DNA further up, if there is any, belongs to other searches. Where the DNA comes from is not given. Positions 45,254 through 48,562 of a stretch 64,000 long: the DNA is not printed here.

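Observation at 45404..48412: Orphan 1002-aa protein with a C-terminal LOG/SLOG-like Rossmann domain and a ~750-aa uncharacterised N-terminal region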

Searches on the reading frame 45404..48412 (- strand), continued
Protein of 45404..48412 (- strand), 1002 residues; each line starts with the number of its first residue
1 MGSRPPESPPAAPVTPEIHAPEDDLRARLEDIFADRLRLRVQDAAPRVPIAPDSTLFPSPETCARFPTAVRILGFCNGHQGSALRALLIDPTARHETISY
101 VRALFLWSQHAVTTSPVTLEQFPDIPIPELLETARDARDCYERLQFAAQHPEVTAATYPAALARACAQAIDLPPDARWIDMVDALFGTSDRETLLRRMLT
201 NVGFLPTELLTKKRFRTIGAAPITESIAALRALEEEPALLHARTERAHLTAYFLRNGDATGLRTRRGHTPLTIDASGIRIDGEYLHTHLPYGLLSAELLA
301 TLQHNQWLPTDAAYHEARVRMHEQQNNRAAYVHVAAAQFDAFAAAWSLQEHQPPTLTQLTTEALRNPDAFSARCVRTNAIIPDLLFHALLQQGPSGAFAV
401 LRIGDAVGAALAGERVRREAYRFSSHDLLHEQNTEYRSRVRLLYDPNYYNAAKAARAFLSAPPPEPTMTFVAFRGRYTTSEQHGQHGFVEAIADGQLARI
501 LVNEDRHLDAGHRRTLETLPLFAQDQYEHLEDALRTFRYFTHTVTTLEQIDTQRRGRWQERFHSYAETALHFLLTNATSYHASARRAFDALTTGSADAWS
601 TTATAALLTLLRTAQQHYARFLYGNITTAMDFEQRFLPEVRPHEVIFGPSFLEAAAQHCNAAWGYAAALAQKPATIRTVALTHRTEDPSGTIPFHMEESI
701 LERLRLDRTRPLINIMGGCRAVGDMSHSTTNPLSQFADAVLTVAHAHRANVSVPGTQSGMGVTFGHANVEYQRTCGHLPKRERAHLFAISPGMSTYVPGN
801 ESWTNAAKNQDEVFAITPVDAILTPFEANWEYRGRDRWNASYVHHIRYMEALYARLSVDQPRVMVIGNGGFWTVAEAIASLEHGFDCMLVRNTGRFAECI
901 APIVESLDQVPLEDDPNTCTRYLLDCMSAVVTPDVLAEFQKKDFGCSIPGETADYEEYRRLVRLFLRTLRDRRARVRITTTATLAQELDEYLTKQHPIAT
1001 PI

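Call 44: find_related_loci(query=A1, collection=metagenome_contigs, flank=8000)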
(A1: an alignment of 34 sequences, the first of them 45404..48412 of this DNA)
Query A1 (1002 aa) in metagenome_contigs; peptide patterns used: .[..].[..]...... (x = any residue, [..] = any of these).
23 stretches matched a pattern; 17 encode a relative of the query (tblastn E <= 1e-3); 17 distinct loci.
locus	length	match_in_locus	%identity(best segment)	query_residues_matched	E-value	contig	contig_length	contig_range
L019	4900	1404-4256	37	29-994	0e+0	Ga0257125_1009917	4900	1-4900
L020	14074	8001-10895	38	25-998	0e+0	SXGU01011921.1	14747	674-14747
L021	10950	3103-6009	35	6-992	0e+0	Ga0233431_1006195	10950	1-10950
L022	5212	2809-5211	39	70-882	0e+0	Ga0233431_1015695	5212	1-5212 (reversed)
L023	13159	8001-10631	36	70-947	4e-168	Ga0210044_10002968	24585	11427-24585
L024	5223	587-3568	33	2-997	3e-164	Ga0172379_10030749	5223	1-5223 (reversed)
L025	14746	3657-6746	31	7-993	9e-160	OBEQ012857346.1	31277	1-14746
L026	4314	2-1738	42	408-994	4e-161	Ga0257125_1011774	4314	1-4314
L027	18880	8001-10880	34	42-1000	4e-156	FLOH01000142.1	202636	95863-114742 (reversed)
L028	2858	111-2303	35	271-994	4e-150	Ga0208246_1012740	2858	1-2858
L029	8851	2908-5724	30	19-992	1e-141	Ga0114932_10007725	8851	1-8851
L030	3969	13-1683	39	380-947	5e-129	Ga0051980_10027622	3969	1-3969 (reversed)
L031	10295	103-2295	35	271-994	5e-142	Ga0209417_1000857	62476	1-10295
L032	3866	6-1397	40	473-947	3e-109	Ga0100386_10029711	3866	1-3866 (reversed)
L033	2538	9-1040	42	644-994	2e-94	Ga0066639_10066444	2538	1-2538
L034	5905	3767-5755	28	266-993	1e-73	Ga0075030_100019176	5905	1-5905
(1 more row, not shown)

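Call 48: search_protein_families(library=pfam, proteins=[P0038, P0041, P0054, P0060, P0066, P0071, P0073, P0078, P0082, P0095], max_evalue=0.01)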
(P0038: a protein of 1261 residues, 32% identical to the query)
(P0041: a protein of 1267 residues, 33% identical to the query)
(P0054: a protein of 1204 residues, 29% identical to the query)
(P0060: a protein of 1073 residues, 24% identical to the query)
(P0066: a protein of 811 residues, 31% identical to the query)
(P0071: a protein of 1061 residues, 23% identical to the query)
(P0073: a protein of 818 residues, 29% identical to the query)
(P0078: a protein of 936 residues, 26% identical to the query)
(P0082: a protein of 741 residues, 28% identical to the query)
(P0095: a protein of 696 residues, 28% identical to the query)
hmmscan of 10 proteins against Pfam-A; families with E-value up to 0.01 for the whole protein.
P0038 (1261 aa): 1 family
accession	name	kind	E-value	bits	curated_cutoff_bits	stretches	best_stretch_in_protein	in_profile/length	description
PF18171.6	LSDAT_prok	-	5.1e-06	26.3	25.4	0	1100-1160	107-167/195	SLOG in TRPM, prokaryote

P0041 (1267 aa): 2 families
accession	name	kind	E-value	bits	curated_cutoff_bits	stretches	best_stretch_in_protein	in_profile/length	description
PF18171.6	LSDAT_prok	-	2.2e-05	24.3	25.4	1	1118-1171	109-162/195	SLOG in TRPM, prokaryote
PF18139.7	LSDAT_euk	-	0.0026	17.6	25.7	1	1127-1181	173-229/266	SLOG in TRPM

P0054 (1204 aa): 1 family
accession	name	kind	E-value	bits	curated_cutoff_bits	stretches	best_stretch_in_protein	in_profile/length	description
PF18171.6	LSDAT_prok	-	0.00028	20.7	25.4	0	1062-1116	111-165/195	SLOG in TRPM, prokaryote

P0060 (1073 aa): 0 families

P0066 (811 aa): 1 family
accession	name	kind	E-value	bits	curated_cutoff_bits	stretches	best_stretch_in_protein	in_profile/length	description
PF18171.6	LSDAT_prok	-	0.00014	21.7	25.4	1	671-733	116-178/195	SLOG in TRPM, prokaryote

P0071 (1061 aa): 0 families

P0073 (818 aa): 2 families
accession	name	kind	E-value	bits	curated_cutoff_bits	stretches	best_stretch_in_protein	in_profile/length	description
PF18171.6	LSDAT_prok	-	1.2e-07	31.6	25.4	1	672-736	103-167/195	SLOG in TRPM, prokaryote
PF18139.7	LSDAT_euk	-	0.00082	19.3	25.7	1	684-740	170-228/266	SLOG in TRPM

P0078 (936 aa): 0 families

P0082 (741 aa): 1 family
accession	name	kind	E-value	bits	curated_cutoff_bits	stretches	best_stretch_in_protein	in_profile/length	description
PF18171.6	LSDAT_prok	-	0.0002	21.1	25.4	1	479-660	1-167/195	SLOG in TRPM, prokaryote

P0095 (696 aa): 2 families
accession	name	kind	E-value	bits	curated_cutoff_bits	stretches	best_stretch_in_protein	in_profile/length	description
PF18171.6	LSDAT_prok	-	3e-13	49.9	25.4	1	454-632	2-176/195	SLOG in TRPM, prokaryote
PF18139.7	LSDAT_euk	-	4.1e-05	23.6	25.7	1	584-635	181-234/266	SLOG in TRPM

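Call 49: predict_structure(alignment_id=A1)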
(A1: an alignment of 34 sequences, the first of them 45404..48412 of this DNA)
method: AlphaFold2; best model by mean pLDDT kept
length: 1002 residues; sequences in the alignment: 34
mean_pLDDT: 88.0   pTM: 0.85
mean pLDDT of the five models: 88.0, 86.2, 85.3, 84.5, 82.7
residues with pLDDT >= 90: 673; 70-90: 246; 50-70: 50; < 50: 33
segments of 3 or more residues with pLDDT < 50: 1-19, 43-47, 722-724, 998-1002
pLDDT, mean of each block of 10 residues (from residue 1): 39 34 83 84 52 61 81 93 91 87 92 76 86 93 94 94 97 95 94 96 95 92 94 88 93 88 76 91 87 93 88 94 91 94 82 90 95 92 96 96 95 74 81 87 91 96 89 84 80 94 91 92 93 94 95 93 94 93 92 81 95 95 94 90 96 92 89 94 78 91 94 85 52 90 97 92 94 95 96 92 70 92 91 88 92 93 93 94 94 88 92 91 92 89 87 92 93 93 96 69 35
secondary structure, 60 per line:
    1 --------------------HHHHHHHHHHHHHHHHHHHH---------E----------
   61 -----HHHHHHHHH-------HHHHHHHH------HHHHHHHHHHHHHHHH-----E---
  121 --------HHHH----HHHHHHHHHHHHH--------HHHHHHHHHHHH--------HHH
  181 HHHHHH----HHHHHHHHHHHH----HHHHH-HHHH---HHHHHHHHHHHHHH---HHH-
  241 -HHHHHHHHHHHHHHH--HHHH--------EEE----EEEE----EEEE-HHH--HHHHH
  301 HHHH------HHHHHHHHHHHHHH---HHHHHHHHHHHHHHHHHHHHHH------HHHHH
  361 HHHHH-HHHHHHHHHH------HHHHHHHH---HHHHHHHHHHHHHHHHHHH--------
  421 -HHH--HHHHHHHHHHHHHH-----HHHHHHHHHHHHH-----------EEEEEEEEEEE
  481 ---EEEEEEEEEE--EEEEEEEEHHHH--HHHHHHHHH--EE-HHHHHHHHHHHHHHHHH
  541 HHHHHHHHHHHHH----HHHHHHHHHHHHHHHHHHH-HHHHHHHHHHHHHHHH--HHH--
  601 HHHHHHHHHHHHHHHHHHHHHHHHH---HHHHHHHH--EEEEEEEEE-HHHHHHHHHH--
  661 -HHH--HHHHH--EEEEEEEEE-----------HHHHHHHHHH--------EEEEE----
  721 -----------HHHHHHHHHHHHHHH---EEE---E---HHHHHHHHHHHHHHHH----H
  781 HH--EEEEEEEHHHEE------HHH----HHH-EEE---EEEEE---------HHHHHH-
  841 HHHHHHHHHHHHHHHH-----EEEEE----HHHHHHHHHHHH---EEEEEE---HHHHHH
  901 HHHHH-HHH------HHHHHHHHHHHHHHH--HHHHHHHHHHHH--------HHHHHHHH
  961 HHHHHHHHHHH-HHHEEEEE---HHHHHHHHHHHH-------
elements in order (helices of 4 or more, strands of 3 or more residues): H21-40 H66-74 H82-89 H96-111 H129-132 H137-149 H158-169 H178-186 H191-202 H207-211 H213-216 H220-233 H242-256 H259-262 E271-273 E278-281 E286-289 H296-304 H311-324 H328-349 H356-365 H367-376 H383-390 H394-412 H427-440 H446-458 E470-480 E484-493 E496-503 H504-507 H510-518 H524-553 H558-576 H578-593 H601-625 H629-636 E639-647 H649-658 H667-671 E674-682 H694-703 E712-716 H732-746 E750-752 H760-775 E785-791 E814-816 E820-824 H834-839 H841-856 E862-866 H871-882 E886-891 H895-905 H916-930 H933-944 H953-971 E976-980 H984-995
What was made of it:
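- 48356..48412 (-): Residues 1-19: a Pro/Ser-rich leader that is poorly conserved and predicted disordered. pLDDT below 50 for residues 1-19 (call 49).
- On SLOG superfamily: The AlphaFold model has pLDDT ~90 over residues 694-905 (call 49).
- Checked: The unknown region is ~690 aa, not ~750 aa. The SLOG domain plus a helical tail covers ~310 aa, not ~250 aa (call 49).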

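Call 72: search_dna_similar(query=window:45404-48412:-, collection=phages, mode=protein, max_evalue=0.001, max_rows=10)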
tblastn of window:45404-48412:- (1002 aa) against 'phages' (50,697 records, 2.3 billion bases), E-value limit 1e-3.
No match.

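Call 73: search_dna_similar(query=window:45404-48412:-, collection=plasmids, mode=protein, max_evalue=0.001, max_rows=10)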
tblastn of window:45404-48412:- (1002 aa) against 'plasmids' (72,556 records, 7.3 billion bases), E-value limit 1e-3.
No match.

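Call 80: search_protein_families(library=pfam, alignment_id=A4, max_evalue=0.0001)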
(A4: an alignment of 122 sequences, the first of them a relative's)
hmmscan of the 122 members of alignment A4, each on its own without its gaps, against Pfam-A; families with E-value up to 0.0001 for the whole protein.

A. member 1, L003:881-1378:- (165 aa): 0 families

B. families by the number of members that match (of 122 scanned): 83 families (the first 25 are shown)
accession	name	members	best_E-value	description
PF15891.11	Nuc_deoxyri_tr2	8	6.4e-21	Nucleoside 2-deoxyribosyltransferase like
PF00300.27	His_Phos_1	4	5e-33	Histidine phosphatase superfamily (branch 1)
PF02463.25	SMC_N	2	1.4e-58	RecF/RecN/SMC N terminal domain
PF00171.27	Aldedh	2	1.9e-38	Aldehyde dehydrogenase family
PF13365.12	Trypsin_2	2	1.1e-33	Trypsin-like peptidase domain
PF00005.33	ABC_tran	2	1.1e-22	ABC transporter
PF00089.32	Trypsin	2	1.8e-22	Trypsin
PF01751.28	Toprim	2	6.1e-19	Toprim domain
PF13476.12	AAA_23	2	7.3e-17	AAA domain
PF01156.24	IU_nuc_hydro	2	1.8e-15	Inosine-uridine preferring nucleoside hydrolase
PF00293.34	NUDIX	2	2.4e-14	NUDIX domain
PF13304.12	AAA_21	2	1.2e-08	AAA domain, putative AbiEii toxin, Type IV TA system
PF00583.31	Acetyltransf_1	2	8.6e-08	Acetyltransferase (GNAT) family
PF04209.19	HgmA_C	2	9.6e-08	Homogentisate 1,2-dioxygenase C-terminal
PF09084.16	NMT1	2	2.2e-07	NMT1/THI5 like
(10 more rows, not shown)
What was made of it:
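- PF15891 is the most frequent neighbour family, 8 of 122 neighbours scanned (call 80).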

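Call 91: list_cluster_members(proteins=[P0002, P0003, P0004, P0005, P0007, P0008, P0009, P0010, P0095, P0073])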
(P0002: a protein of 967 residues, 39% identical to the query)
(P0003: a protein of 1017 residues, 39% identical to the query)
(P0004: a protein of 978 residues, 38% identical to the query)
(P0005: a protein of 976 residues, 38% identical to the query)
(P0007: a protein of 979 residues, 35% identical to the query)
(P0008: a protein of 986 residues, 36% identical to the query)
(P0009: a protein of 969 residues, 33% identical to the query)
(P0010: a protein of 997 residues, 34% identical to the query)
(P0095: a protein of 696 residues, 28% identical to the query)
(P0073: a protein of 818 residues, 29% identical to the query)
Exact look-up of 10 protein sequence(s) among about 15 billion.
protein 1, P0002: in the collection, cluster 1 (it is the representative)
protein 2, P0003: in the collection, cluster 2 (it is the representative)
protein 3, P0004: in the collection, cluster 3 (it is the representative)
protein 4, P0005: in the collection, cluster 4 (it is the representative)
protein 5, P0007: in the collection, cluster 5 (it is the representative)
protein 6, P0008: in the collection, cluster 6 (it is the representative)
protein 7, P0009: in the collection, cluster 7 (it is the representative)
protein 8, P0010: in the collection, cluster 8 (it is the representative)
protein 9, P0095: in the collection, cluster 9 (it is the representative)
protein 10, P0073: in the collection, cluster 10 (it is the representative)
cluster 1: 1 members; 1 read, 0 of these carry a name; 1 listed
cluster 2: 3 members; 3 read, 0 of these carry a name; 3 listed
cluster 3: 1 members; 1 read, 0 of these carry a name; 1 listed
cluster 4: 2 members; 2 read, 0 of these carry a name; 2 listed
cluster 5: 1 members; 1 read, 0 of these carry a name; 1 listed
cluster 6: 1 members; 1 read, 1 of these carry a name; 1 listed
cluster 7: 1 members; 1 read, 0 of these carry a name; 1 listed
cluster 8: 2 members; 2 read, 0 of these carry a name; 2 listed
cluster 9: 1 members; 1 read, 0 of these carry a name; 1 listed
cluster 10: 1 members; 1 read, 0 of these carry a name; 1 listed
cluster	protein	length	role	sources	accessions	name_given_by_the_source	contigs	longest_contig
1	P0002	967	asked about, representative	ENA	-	-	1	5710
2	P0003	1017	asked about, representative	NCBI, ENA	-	-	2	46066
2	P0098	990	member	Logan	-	-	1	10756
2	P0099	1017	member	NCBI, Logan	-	-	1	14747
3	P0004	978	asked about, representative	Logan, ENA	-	-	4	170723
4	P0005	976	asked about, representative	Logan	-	-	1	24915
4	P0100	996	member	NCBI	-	-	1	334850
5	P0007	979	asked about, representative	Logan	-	-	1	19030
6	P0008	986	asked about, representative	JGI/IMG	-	hypothetical protein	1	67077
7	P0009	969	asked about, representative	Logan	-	-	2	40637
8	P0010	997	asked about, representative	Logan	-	-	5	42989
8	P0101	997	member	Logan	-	-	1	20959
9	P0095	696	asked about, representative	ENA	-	-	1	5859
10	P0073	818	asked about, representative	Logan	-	-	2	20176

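Call 93: find_encoding_contigs(protein=P0073, flank=8000, max_places=3)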
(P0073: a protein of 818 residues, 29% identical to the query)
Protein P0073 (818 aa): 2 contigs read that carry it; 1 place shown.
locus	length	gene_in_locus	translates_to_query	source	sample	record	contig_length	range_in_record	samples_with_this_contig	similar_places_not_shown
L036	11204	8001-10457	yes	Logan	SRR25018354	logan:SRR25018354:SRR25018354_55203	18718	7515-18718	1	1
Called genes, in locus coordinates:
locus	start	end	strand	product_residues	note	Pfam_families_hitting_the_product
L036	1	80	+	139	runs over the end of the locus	PF00856:SET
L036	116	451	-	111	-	-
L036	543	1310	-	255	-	PF02673:BacA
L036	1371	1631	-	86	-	-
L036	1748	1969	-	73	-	-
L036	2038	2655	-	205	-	PF00265:TK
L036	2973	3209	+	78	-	-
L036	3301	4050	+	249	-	-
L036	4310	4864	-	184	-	-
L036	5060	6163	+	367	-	-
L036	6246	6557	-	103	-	-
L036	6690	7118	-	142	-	PF00903:Glyoxalase, PF06983:3-dmu-9_3-mt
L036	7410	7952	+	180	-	-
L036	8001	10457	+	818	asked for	PF18171:LSDAT_prok (weak)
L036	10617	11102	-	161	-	-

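Call 94: find_encoding_contigs(protein=P0095, flank=8000, max_places=3)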
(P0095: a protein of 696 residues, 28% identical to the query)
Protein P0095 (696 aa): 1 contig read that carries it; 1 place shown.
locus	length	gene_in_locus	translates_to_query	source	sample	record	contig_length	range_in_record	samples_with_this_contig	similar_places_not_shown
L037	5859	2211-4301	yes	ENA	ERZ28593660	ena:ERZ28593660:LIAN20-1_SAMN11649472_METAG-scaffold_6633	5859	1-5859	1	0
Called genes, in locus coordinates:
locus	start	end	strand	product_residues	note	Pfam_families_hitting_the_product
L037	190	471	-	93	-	-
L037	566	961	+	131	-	PF05014:Nuc_deoxyrib_tr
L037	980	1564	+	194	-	PF01195:Pept_tRNA_hydro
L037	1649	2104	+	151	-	-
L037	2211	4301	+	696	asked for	PF18171:LSDAT_prok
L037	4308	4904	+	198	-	PF06821:Ser_hydrolase, PF00561:Abhydrolase_1 (faint)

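Call 99: find_encoding_contigs(protein=P0066, flank=6000, max_places=2)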
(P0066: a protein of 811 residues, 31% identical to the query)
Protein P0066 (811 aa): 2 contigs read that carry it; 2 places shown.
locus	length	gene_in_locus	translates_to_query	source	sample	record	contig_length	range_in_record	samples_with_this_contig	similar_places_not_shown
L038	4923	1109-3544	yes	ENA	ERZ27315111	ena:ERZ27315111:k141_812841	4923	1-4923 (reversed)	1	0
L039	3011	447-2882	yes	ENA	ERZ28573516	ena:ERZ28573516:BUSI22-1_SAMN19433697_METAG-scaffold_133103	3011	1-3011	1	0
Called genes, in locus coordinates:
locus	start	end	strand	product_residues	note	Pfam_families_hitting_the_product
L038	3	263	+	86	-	?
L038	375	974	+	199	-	-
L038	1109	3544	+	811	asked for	-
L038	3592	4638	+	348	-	PF00478:IMPDH, PF01645:Glu_synthase (faint), PF01070:FMN_dh (weak), PF03060:NMO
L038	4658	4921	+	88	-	?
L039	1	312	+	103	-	?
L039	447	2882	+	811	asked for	-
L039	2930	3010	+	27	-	?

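Call 100: find_encoding_contigs(protein=P0082, flank=6000, max_places=2)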
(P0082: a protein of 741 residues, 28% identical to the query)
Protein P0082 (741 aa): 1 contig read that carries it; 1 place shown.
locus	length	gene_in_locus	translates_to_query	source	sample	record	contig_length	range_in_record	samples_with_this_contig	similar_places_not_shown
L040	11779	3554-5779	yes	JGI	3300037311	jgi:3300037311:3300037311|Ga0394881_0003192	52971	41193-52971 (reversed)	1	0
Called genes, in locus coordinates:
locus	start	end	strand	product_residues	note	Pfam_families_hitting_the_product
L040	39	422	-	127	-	PF01741:MscL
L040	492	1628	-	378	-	PF07907:YibE_F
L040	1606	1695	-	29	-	-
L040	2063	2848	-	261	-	PF01619:Pro_dh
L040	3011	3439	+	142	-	-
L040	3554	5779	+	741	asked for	-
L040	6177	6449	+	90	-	PF08922:DUF1905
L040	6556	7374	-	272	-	PF01978:TrmB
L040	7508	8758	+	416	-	PF04127:DFP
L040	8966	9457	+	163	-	PF10985:DUF2805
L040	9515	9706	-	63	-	PF01725:Ham1p_like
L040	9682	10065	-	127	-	PF01725:Ham1p_like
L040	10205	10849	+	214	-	PF03473:MOSC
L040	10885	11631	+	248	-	PF02153:PDH_N, PF26213:TYRAAT1_C (weak)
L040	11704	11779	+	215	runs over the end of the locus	-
